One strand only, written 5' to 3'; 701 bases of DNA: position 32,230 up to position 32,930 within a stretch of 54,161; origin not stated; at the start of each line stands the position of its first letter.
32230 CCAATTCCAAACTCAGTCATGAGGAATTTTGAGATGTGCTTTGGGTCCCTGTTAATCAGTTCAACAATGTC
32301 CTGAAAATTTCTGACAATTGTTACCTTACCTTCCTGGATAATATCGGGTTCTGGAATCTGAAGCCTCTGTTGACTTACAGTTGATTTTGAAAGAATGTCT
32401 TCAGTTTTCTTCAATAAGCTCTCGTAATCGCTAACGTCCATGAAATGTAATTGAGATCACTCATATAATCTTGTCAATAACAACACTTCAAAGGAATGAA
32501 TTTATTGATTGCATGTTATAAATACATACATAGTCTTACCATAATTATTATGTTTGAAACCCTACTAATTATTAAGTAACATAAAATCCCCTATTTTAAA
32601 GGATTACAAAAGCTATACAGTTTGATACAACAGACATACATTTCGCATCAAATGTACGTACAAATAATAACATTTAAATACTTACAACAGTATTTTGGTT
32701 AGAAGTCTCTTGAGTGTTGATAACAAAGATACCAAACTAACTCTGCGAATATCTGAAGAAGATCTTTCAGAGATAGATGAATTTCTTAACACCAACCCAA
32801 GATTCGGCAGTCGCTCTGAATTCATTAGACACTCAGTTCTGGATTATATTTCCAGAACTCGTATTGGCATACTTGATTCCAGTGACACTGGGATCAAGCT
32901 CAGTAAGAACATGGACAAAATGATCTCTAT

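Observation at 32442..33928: RHH gene followed by a truncated FtsZ/tubulin-like gene with degenerate GTP-binding loops (a cdrS-ftsZ2-like locus gone rogue?)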

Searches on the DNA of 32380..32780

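Call 78: search_rna_families(source=window, start=32380, end=32780, threshold=evalue, max_evalue=1)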
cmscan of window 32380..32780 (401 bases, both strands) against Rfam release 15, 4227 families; matches with E-value up to 1: 0.
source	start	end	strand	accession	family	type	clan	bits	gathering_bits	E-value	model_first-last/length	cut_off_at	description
